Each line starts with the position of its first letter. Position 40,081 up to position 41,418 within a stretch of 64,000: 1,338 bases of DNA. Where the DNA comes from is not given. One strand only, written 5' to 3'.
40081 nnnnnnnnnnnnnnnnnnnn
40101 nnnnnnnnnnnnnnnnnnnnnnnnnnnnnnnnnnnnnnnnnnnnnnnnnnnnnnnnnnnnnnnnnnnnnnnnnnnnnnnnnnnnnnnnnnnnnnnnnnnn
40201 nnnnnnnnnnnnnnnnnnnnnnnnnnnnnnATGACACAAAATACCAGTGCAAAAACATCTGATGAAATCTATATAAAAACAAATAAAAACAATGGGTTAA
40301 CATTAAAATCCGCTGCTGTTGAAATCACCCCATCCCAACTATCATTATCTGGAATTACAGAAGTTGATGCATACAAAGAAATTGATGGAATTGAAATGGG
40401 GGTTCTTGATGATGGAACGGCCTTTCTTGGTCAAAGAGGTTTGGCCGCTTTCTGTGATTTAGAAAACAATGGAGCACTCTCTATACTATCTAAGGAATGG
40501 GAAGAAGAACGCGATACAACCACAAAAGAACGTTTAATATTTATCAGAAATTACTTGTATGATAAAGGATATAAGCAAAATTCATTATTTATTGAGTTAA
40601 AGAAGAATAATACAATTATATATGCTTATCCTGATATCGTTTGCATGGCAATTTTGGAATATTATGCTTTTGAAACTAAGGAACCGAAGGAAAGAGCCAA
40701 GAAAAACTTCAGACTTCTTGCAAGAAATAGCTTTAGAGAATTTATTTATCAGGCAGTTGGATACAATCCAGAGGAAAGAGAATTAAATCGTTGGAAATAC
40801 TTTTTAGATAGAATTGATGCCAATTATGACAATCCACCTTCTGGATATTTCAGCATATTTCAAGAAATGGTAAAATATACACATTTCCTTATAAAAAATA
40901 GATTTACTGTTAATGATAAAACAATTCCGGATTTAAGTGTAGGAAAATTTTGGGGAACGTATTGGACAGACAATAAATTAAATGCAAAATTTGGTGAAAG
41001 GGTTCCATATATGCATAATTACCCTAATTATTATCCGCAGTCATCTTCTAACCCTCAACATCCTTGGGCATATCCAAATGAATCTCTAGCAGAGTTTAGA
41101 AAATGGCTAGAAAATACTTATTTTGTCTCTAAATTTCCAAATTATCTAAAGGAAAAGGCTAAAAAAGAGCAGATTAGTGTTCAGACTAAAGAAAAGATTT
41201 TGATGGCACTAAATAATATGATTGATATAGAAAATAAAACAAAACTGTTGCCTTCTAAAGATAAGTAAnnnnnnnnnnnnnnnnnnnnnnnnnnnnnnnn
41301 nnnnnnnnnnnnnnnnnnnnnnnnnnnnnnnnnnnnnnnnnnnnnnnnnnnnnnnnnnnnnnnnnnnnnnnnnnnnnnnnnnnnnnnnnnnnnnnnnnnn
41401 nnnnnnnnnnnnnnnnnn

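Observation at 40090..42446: Module D: an uncharacterised two-gene cassette (345-aa protein plus wHTH/PD-(D/E)xK-like 308-aa protein) next to the tRNA. Best candidate for an undescribed defence system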

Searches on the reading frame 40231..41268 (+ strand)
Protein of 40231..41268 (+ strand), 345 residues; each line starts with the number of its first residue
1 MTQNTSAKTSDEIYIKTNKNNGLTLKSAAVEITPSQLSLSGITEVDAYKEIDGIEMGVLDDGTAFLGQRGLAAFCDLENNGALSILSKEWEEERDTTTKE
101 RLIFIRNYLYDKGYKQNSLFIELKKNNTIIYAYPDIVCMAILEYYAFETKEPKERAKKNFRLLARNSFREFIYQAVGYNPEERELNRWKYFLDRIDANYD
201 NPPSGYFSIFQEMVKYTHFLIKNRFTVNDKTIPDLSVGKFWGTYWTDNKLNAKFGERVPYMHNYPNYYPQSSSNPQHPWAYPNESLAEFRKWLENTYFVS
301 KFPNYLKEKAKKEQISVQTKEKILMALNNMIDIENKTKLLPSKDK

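Call 4: search_protein_families(library=pfam, proteins=[window:40231-41268:+], max_evalue=1)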
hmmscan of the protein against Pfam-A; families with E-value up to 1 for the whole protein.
window:40231-41268:+ (345 aa): 0 families

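Call 5: search_protein_families(library=padloc, proteins=[window:40231-41268:+], max_evalue=1)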
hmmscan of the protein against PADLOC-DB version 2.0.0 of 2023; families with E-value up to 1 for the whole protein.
window:40231-41268:+ (345 aa): 2 families
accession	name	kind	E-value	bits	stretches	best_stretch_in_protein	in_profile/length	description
PDLC02356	BstA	-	2.5e-109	362.9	1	44-329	12-289/292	BstA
PDLC01151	HTH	-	9.6e-07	26.5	1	50-179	7-122/330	"Two HTH domains (N-terminal xre and C-therminal Sigma70_ECF), the C-terminal domain often fused to Cas6 (see WP_0065099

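Call 6: search_protein_families(library=ncbifam, proteins=[window:40231-41268:+], max_evalue=1)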
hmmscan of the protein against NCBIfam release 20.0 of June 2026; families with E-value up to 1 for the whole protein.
window:40231-41268:+ (345 aa): 0 families

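Call 7: search_protein_families(library=phrogs, proteins=[window:40231-41268:+], max_evalue=1)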
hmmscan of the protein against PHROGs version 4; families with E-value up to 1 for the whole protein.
window:40231-41268:+ (345 aa): 2 families
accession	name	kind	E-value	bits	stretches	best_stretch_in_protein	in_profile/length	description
phrog_6287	-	moron, auxiliary metabolic gene and host takeover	4.5e-95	319.3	1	33-328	5-296/304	BstA abortive infection system, replication inhibitor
phrog_23597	-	unknown function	0.07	13.9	0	159-199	3-42/152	-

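Call 11: search_solved_structures(query=window:40231-41268:+, max_evalue=10)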
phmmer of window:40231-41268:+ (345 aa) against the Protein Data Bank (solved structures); distinct sequences matched with E-value up to 10: 1.
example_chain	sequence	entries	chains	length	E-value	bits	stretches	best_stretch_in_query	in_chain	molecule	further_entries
4r58_A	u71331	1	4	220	0.15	14.7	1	5-56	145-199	Leucine Rich Repeat protein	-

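Call 32: find_related_loci(query=window:40231-41268:+, collection=genome_contigs, flank=6000)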
Query window:40231-41268:+ (345 aa) in genome_contigs; peptide patterns used: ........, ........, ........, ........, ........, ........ (x = any residue, [..] = any of these).
41 stretches matched a pattern; 1 encode a relative of the query (tblastn E <= 1e-3); 1 distinct loci.
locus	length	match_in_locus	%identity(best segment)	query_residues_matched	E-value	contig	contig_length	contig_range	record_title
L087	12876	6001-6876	43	32-328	3e-78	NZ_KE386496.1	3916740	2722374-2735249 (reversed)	Methylocapsa acidiphila B2 MetacDRAFT_Scaffold1.2, whole genome shotgun sequence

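Call 37: find_homologous_proteins(query=window:40231-41268:+)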
Query window:40231-41268:+ (345 aa): 547 proteins with E <= 0.001 among 1824 candidates; the best 120 are listed.
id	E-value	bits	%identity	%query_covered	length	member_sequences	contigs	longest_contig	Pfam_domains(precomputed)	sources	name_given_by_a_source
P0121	1.8e-211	720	92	100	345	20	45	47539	PF26567.1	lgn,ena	-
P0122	2.7e-176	604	75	99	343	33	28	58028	PF26567.1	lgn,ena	-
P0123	1.4e-108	382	54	93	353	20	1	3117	PF26567.1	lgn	-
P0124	1.5e-108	381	54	91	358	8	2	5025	PF26567.1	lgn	-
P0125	9.6e-101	356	55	85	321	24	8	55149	PF26567.1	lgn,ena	-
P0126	2.0e-100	355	52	93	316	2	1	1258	PF26567.1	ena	-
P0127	1.3e-99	352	52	91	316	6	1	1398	PF26567.1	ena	-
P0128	6.9e-97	343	50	93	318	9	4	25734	PF26567.1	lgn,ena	-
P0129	1.5e-95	339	51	90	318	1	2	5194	PF26567.1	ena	-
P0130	2.4e-95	338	50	91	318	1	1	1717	PF26567.1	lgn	-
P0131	6.1e-88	314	45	94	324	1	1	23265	PF26567.1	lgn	-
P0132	3.1e-85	305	46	86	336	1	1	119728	PF26567.1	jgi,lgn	jgi:hypothetical protein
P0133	4.7e-85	304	45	90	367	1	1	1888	PF26567.1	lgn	-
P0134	5.2e-83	297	47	86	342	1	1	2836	PF26567.1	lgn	-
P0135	9.7e-83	297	45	90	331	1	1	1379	PF26567.1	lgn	-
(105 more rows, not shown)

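Call 38: find_encoding_contigs(protein=P0121, flank=6000, max_places=8)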
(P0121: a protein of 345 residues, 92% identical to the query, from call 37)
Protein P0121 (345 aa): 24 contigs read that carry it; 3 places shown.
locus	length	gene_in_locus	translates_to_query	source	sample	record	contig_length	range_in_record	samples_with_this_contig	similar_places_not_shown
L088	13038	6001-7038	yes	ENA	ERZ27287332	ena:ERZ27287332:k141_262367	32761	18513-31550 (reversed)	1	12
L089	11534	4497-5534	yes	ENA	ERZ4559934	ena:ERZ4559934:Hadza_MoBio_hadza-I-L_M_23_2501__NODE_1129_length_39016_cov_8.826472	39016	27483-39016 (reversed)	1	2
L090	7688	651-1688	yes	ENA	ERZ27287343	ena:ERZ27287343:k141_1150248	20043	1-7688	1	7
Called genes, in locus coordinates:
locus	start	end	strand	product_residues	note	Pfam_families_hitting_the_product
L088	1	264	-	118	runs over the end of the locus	-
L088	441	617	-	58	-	-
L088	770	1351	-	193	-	-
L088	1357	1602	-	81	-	PF01464:SLT (weak)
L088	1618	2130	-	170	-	-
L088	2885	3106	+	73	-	-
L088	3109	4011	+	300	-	PF01636:APH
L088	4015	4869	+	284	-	PF01636:APH, PF01633:Choline_kinase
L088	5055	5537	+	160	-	PF00583:Acetyltransf_1 (weak), PF13673:Acetyltransf_10, PF13508:Acetyltransf_7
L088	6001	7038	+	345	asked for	PF26567:BstA_C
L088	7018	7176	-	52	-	-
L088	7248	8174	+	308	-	-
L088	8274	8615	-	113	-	-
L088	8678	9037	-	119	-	-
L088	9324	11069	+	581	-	PF03235:GmrSD_N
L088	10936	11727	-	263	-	PF13481:AAA_25, PF03796:DnaB_C, PF06745:ATPase (weak)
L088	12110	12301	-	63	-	-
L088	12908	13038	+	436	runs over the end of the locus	PF13173:AAA_14, PF13401:AAA_22 (faint), PF13635:DUF4143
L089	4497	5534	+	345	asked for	PF26567:BstA_C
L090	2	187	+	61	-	?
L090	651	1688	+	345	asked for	PF26567:BstA_C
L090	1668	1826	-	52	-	-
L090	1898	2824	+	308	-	-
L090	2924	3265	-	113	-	-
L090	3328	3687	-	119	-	-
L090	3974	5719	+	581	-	PF03235:GmrSD_N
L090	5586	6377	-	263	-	PF13481:AAA_25, PF03796:DnaB_C, PF06745:ATPase (weak)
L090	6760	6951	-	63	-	-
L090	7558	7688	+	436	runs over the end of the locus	PF13173:AAA_14, PF13401:AAA_22 (faint), PF13635:DUF4143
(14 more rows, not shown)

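Call 39: find_encoding_contigs(protein=P0122, flank=6000, max_places=8)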
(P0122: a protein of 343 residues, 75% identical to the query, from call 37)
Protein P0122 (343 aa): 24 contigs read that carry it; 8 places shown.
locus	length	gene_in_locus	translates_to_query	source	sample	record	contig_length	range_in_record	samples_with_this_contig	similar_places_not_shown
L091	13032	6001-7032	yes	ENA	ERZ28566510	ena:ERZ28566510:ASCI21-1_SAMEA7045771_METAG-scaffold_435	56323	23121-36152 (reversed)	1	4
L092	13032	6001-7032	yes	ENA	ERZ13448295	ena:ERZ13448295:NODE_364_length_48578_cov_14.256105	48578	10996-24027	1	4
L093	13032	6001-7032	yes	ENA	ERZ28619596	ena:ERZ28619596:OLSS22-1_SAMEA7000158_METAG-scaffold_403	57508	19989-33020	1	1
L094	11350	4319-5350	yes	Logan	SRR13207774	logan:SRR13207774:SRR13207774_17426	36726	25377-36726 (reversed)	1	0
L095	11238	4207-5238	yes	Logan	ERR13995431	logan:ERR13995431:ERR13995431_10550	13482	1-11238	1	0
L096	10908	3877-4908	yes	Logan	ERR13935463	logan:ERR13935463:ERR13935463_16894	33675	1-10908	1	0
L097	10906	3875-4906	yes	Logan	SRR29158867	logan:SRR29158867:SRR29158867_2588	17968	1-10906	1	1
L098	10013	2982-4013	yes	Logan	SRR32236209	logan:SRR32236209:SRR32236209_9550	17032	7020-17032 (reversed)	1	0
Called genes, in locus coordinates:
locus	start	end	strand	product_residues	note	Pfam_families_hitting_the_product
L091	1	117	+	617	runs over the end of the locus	PF01807:Zn_ribbon_DnaG, PF08275:DNAG_N, PF01751:Toprim, PF13155:Toprim_2, PF13662:Toprim_4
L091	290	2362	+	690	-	PF03979:Sigma70_r1_1, PF00140:Sigma70_r1_2, PF04546:Sigma70_ner, PF04542:Sigma70_r2, PF04539:Sigma70_r3, PF04545:Sigma70_r4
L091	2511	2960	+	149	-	PF08901:DUF1847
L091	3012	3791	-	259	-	PF12146:Hydrolase_4, PF00561:Abhydrolase_1, PF12697:Abhydrolase_6, PF01738:DLH (faint)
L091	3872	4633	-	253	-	PF00561:Abhydrolase_1, PF12146:Hydrolase_4 (faint), PF12697:Abhydrolase_6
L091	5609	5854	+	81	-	-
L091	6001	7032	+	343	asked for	PF26567:BstA_C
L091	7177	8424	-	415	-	-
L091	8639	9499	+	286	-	PF24827:AstE_AspA_cat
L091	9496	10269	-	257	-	-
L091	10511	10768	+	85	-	-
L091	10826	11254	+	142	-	PF13560:HTH_31, PF01381:HTH_3, PF12844:HTH_19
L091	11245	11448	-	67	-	-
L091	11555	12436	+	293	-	PF00126:HTH_1, PF03466:LysR_substrate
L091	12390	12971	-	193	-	PF00126:HTH_1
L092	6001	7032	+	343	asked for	PF26567:BstA_C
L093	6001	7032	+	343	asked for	PF26567:BstA_C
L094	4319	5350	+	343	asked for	PF26567:BstA_C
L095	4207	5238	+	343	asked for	PF26567:BstA_C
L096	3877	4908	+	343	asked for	PF26567:BstA_C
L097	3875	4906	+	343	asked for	PF26567:BstA_C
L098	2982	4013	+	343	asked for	PF26567:BstA_C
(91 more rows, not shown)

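Call 49: find_related_loci(query=A3, collection=genome_contigs, flank=6000)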
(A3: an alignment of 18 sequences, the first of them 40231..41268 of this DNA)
Query A3 (345 aa) in genome_contigs; peptide patterns used: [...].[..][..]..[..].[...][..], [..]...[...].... (x = any residue, [..] = any of these).
184 stretches matched a pattern; 163 encode a relative of the query (tblastn E <= 1e-3); the best 80 are kept; 80 distinct loci.
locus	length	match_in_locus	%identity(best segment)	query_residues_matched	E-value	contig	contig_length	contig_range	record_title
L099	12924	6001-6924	52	17-330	6e-105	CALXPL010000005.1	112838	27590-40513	MAG: uncultured Alphaproteobacteria bacterium isolate BRZ_FQ__bin96 genome assembly, contig: BRZ_FQ__NODE_192_length_112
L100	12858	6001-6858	46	27-318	2e-84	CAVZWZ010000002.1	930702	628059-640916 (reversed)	MAG: uncultured Alphaproteobacteria bacterium isolate MFD04651.bin.2.49 genome assembly, contig: contig_1801, whole geno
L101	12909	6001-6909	45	16-323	2e-84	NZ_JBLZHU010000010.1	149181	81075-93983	Hwanghaeella sp. 1Z406 NODE_10_length_149181_cov_52.218283, whole genome shotgun sequence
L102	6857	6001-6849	47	42-327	2e-83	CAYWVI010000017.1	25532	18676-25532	MAG TPA_asm: uncultured Rhizobium sp. isolate SRP285395_co1_350 genome assembly, contig: NODE_2830_length_25532_cov_6.96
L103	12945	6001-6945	43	16-336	7e-83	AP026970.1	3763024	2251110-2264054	Comamonadaceae bacterium OS-4 DNA, complete genome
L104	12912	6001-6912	43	21-327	1e-82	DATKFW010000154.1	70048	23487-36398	MAG TPA_asm: Candidatus Baltobacteraceae bacterium isolate SMAG_U14535 k141_567638, whole genome shotgun sequence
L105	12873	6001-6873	46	15-310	1e-82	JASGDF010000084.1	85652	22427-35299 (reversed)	MAG: Pseudomonas sp. isolate 2M021 JMF-2106-05-0002.bin.21_83, whole genome shotgun sequence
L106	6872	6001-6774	51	25-286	2e-82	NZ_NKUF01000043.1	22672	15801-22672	Gluconacetobacter entanii strain LTH 4560 NODE_43_length_22672_cov_56.0685_ID_15518, whole genome shotgun sequence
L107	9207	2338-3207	46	16-310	6e-82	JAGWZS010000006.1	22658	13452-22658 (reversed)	MAG: Rhodospirillales bacterium isolate REEB59 contig-150_2795, whole genome shotgun sequence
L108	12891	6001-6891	42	21-323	4e-81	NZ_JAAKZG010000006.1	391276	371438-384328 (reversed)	Mesorhizobium zhangyense strain CGMCC 1.15528 6, whole genome shotgun sequence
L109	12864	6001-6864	45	18-309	5e-81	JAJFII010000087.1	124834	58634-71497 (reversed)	MAG: Rhodospirillales bacterium isolate OFTM193 OFTM193_86, whole genome shotgun sequence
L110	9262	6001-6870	43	32-327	2e-81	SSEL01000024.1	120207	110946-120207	MAG: Rhodospirillaceae bacterium isolate Bin_26_3 c_000000039619, whole genome shotgun sequence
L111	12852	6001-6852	47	23-311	8e-81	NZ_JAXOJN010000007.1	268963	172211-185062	Sphingomonas sp. ZB1N12 Y661_7, whole genome shotgun sequence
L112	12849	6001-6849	44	23-310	5e-81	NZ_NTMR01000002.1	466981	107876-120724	Pseudomonas abyssi strain MT5 contig2, whole genome shotgun sequence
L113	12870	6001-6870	44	16-310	1e-80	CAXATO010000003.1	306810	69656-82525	MAG TPA_asm: uncultured Magnetovibrio sp. isolate ERR2752158_binner12_Refined_88 genome assembly, contig: ERZ2772516.48,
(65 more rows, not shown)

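Call 59: search_protein_families(library=pfam, proteins=[L091:7177-8424:-], max_evalue=0.01)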
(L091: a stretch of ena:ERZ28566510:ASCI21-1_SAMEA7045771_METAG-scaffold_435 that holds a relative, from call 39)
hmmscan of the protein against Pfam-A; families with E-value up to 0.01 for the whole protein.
L091:7177-8424:- (415 aa): 1 family
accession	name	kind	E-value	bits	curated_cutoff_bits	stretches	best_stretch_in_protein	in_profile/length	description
PF21498.3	Obc1_C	-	0.0022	17.4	27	1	164-218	184-238/370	Oxalate biosynthetic component 1, C-terminal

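Call 60: search_dna_similar(query=window:40231-41268:+, collection=phages, mode=protein, max_rows=15)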
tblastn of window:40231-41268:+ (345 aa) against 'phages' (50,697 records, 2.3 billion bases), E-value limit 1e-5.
Records with a match: 12; places in all: 12; records where one place covers at least 80% of the query: 10.
Best place of each record, by identity: <60% 12.
By first word of the organism name: Salmonella 6; Pseudomonas 2; Lederbergvirus 2; Klebsiella 1; Enterobacteria 1.
By host as written in the record: Salmonella enterica serotype Enteritidis E2331 2; - 2; Pseudomonas protegens CEMTC 4060 1; Salmonella enterica subsp. enterica 1; Pseudomonas aeruginosa strain 3-38 1; Salmonella enterica subsp. enterica serovar Typhimurium 497 Hfr 1; Salmonella enterica subsp. enterica serovar Kentucky 1; Salmonella enterica subsp. enterica serovar Typhimurium UB-20, LT2 1; and 2 more.
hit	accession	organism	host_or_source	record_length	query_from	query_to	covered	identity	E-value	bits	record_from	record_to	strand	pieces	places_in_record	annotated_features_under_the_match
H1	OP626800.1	Pseudomonas phage PseuP_222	Pseudomonas protegens CEMTC 4060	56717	45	310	77%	45.9%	2e-73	253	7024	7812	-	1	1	hypothetical protein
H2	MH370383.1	Salmonella phage S137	Salmonella enterica serotype ...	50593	18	328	90%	38.8%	7e-49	219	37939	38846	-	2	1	hypothetical protein (x2)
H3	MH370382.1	Salmonella phage S135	Salmonella enterica serotype ...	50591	18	328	90%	38.8%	7e-49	219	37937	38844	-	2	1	hypothetical protein (x2)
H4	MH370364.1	Salmonella phage S107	Salmonella enterica subsp. enterica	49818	18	328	90%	38.8%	7e-49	219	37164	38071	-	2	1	hypothetical protein (x2)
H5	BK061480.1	Pseudomonas phage vB_PaeS-D14H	Pseudomonas aeruginosa strain 3-38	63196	1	317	92%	37.6%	5e-61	216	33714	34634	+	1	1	hypothetical protein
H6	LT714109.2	Lederbergvirus BTP1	Salmonella enterica sub species ...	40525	18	315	86%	39.5%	3e-60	214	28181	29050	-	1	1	st313-td: ST313-td protein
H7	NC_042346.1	Lederbergvirus BTP1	Salmonella enterica sub species ...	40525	18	315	86%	39.5%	3e-60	214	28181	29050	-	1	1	st313-td: BstA abortive infection system, replication inhibitor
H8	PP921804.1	Salmonella phage vB_ST415_1NRH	Salmonella enterica subsp. enterica ...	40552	18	315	86%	39.5%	3e-60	214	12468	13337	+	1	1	hypothetical protein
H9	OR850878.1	Salmonella phage S.Kent 1-2-1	Salmonella enterica subsp. enterica ...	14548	18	315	86%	39.5%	4e-60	214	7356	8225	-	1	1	record has no annotation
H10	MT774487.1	Salmonella phage MG40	Salmonella enterica subsp. enterica ...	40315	18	315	86%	39.5%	4e-60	214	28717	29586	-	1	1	hypothetical protein | ribosome_binding_site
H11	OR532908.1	Klebsiella phage RCIP0114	Klebsiella pneumoniae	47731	36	327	85%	39.9%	7e-63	222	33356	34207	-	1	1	hypothetical protein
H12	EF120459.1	Enterobacteria phage CL707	Escherichia coli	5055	36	309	79%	38.1%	1e-45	172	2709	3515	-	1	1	immunity region | hypothetical protein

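Call 74: search_solved_structures(query=A3, max_evalue=10)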
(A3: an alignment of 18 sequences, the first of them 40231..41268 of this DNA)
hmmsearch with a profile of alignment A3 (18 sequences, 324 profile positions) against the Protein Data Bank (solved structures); distinct sequences matched with E-value up to 10: 1.
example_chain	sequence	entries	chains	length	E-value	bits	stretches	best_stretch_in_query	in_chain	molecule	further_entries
4ham_A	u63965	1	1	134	0.32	13.1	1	34-97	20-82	Lmo2241 protein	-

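Call 95: predict_structure(alignment_id=A7)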
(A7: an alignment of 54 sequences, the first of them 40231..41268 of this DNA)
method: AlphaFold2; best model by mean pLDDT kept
length: 345 residues; sequences in the alignment: 54
mean_pLDDT: 81.9   pTM: 0.65
mean pLDDT of the five models: 81.9, 81.0, 80.1, 78.4, 76.5
residues with pLDDT >= 90: 177; 70-90: 109; 50-70: 7; < 50: 52
segments of 3 or more residues with pLDDT < 50: 1-42, 336-345
pLDDT, mean of each block of 10 residues (from residue 1): 38 34 36 33 76 91 92 91 94 94 96 93 83 96 96 96 90 92 83 88 95 90 81 85 97 97 81 79 97 94 91 82 87 56 42
secondary structure, 60 per line:
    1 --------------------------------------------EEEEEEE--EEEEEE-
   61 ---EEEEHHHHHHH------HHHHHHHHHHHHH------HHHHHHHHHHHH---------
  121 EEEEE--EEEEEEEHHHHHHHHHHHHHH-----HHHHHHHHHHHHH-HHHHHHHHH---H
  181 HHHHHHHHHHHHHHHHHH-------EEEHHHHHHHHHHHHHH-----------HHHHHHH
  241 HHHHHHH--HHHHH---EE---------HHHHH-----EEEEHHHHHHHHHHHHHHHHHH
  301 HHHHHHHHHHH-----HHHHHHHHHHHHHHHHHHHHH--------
elements in order: E45-51 E54-59 E64-67 H68-74 H81-93 H100-111 E121-125 E128-134 H135-148 H154-166 H168-176 H180-198 E206-208 H209-222 H234-247 H250-254 H269-273 E279-282 H283-311 H317-337
